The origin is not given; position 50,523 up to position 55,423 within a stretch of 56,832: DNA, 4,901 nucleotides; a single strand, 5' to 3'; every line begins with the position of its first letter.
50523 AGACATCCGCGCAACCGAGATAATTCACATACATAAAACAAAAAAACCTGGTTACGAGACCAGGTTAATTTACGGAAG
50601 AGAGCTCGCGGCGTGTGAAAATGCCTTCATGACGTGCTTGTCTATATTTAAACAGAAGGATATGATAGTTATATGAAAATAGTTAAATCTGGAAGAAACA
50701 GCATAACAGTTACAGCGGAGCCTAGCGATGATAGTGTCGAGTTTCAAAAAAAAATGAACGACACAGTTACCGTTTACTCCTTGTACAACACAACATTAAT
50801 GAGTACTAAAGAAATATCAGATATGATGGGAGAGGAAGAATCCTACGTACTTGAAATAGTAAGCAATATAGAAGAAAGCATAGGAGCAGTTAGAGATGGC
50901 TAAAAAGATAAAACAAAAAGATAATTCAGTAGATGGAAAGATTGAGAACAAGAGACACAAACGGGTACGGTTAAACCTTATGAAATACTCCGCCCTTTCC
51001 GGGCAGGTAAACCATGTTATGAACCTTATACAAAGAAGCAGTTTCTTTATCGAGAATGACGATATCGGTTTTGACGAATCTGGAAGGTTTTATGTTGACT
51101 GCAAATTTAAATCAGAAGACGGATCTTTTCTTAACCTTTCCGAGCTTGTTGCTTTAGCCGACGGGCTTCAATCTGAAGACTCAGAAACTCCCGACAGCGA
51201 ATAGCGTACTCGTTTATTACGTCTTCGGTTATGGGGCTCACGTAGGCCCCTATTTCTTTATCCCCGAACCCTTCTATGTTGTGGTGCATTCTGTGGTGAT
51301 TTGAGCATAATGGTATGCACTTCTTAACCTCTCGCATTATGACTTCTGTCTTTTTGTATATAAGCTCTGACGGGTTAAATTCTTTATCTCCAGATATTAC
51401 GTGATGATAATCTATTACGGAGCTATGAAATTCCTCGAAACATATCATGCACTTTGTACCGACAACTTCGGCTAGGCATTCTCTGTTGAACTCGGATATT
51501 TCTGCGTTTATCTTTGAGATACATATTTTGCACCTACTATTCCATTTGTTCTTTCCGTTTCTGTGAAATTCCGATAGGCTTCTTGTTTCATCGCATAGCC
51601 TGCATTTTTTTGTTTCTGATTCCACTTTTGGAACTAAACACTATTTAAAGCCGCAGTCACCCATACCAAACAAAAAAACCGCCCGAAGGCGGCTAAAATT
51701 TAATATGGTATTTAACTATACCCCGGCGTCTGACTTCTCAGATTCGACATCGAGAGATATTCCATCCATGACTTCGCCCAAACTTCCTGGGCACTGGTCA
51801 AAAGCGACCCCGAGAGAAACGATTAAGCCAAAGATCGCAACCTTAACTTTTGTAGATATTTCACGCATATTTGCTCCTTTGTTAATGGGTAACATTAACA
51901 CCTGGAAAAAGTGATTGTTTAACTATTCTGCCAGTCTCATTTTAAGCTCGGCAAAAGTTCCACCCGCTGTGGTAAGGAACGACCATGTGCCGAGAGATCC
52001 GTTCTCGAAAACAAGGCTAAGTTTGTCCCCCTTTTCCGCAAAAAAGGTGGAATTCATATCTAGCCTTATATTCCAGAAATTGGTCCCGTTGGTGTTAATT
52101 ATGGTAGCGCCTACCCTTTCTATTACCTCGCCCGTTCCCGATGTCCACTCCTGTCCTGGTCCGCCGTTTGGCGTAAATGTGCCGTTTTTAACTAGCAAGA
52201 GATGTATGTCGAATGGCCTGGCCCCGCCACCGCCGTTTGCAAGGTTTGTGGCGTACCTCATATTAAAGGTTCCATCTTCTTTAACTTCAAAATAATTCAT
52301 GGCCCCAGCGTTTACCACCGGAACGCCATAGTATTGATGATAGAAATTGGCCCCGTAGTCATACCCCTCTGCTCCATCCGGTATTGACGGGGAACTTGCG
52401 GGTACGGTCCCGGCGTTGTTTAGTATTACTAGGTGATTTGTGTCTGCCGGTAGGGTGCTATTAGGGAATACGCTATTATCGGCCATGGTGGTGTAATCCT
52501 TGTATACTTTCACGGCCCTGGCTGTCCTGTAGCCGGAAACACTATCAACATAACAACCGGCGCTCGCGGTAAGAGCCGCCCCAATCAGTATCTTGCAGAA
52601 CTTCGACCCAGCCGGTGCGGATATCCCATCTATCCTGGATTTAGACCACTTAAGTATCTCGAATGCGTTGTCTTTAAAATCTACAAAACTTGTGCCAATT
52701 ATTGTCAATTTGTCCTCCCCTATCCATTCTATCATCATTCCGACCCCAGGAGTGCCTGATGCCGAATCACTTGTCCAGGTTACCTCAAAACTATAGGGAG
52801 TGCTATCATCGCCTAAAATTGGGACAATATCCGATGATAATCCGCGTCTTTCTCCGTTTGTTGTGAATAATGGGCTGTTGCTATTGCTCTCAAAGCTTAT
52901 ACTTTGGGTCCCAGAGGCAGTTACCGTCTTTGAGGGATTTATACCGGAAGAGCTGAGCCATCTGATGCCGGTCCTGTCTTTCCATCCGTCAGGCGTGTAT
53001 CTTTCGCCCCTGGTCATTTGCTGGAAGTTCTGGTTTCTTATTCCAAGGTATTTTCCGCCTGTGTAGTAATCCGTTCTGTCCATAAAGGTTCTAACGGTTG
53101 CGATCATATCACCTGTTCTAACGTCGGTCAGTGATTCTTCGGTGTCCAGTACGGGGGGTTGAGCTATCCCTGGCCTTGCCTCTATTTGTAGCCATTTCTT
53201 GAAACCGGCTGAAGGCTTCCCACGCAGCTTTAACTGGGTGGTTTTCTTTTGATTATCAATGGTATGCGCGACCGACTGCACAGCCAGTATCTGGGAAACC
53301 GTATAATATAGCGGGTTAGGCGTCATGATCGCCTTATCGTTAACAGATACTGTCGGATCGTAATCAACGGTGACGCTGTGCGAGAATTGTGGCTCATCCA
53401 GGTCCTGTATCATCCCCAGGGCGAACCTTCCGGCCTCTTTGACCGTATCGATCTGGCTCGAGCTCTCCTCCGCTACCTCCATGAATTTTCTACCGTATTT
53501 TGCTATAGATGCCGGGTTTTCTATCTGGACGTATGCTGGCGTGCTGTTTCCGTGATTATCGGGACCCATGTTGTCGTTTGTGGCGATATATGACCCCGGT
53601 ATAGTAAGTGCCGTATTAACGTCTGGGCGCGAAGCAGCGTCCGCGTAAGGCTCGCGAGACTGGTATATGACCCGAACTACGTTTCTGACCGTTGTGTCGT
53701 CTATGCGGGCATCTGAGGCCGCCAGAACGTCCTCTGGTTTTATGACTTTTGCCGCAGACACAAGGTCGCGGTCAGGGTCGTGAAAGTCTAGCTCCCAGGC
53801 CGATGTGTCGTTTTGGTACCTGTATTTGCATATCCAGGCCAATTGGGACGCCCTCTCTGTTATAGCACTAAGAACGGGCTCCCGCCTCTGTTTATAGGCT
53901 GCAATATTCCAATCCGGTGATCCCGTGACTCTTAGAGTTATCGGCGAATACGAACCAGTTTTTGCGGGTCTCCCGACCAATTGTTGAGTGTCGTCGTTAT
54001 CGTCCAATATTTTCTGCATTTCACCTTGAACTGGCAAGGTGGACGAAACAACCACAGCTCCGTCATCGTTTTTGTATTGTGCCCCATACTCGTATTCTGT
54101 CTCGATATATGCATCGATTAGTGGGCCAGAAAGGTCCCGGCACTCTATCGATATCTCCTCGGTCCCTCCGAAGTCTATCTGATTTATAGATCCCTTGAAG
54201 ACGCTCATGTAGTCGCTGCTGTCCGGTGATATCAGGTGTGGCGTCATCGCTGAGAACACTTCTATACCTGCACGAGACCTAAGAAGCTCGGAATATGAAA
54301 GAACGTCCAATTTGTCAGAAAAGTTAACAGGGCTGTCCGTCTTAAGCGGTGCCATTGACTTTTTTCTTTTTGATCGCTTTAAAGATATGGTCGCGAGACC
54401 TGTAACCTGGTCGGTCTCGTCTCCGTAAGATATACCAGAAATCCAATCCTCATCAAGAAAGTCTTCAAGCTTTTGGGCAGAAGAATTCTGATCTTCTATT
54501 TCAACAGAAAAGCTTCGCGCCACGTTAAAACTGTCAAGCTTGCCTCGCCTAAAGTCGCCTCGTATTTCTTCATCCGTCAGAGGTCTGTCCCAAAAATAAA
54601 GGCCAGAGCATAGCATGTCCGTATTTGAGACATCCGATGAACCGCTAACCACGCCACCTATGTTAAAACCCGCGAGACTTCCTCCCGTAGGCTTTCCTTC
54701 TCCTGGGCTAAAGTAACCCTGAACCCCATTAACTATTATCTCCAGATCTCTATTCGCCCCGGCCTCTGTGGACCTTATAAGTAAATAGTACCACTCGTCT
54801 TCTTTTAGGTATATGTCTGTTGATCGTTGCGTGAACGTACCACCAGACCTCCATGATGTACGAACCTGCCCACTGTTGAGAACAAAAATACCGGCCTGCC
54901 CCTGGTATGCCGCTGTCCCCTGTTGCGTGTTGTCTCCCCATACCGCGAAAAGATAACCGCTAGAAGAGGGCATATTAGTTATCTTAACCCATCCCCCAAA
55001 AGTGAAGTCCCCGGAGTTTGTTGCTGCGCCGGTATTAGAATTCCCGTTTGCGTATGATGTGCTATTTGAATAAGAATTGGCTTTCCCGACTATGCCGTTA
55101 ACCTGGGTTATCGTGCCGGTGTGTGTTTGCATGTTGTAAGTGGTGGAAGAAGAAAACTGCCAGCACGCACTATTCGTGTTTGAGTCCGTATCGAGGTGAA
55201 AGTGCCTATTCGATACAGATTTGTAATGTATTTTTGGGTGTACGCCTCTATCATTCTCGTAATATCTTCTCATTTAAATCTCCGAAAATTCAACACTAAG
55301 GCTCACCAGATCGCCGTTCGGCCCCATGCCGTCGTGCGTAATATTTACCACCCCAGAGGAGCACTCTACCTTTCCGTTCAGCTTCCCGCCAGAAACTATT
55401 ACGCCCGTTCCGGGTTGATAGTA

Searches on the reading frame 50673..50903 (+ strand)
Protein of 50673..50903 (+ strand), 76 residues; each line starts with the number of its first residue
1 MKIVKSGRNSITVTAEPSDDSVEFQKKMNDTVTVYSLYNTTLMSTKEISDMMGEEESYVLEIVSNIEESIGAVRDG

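Call 61: search_protein_families(library=pfam, proteins=[window:50673-50903:+], max_evalue=0.05)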
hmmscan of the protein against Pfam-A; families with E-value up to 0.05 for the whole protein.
window:50673-50903:+ (76 aa): 1 family
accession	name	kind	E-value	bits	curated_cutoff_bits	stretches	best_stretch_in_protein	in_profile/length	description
PF24690.1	NTCP5_P3_N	-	0.026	15.1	27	1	23-66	33-76/109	NTCP5/P3 N-terminal domain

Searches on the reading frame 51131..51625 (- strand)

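Call 61: search_protein_families(library=pfam, proteins=[window:51131-51625:-], max_evalue=0.05)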
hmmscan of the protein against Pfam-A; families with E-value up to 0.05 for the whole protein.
window:51131-51625:- (164 aa): 1 family
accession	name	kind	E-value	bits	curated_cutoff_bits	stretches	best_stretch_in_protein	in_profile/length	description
PF12898.13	Stc1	-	0.013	16.5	24.8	1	5-36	51-83/84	Stc1 domain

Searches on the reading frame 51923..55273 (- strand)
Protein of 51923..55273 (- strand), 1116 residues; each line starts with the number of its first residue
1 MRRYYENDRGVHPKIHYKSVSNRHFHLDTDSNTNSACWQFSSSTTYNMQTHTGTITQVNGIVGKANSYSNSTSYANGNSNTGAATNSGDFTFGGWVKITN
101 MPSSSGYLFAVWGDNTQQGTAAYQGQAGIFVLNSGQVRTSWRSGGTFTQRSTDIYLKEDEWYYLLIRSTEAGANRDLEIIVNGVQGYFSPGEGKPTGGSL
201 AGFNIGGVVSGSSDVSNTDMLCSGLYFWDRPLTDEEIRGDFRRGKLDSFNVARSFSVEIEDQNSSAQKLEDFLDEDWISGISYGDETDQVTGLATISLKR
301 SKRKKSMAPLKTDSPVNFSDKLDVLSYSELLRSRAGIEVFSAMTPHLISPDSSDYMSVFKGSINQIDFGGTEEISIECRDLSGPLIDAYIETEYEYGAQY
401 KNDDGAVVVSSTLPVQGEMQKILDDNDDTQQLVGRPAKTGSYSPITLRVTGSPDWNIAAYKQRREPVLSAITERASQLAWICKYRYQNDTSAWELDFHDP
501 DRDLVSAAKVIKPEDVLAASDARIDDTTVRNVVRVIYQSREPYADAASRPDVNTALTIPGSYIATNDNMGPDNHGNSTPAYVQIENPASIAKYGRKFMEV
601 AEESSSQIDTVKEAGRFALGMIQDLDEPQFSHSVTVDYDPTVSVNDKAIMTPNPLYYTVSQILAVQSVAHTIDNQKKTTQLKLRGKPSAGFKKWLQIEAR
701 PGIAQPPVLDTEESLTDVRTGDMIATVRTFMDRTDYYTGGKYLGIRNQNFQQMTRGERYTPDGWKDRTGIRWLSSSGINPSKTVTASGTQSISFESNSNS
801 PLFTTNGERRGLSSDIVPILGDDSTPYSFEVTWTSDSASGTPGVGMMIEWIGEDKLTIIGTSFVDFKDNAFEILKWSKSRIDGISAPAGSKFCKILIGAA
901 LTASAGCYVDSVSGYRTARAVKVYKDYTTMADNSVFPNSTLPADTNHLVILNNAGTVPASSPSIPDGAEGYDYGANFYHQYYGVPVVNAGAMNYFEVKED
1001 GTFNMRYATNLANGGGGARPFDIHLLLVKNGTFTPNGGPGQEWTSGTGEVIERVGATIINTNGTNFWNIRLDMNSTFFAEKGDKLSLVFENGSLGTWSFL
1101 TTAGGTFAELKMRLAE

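Call 11: search_protein_families(library=phrogs, proteins=[window:51923-55273:-], max_evalue=0.001)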
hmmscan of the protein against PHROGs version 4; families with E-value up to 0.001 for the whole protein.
window:51923-55273:- (1116 aa): 0 families

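Call 26: search_protein_families(library=pfam, proteins=[window:51923-55273:-], max_evalue=0.05)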
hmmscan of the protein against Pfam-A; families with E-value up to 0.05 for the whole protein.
window:51923-55273:- (1116 aa): 1 family
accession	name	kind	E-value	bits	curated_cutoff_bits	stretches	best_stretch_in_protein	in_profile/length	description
PF13385.13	Laminin_G_3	-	4.8e-08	33.7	27.6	1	83-237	12-150/151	Concanavalin A-like lectin/glucanases superfamily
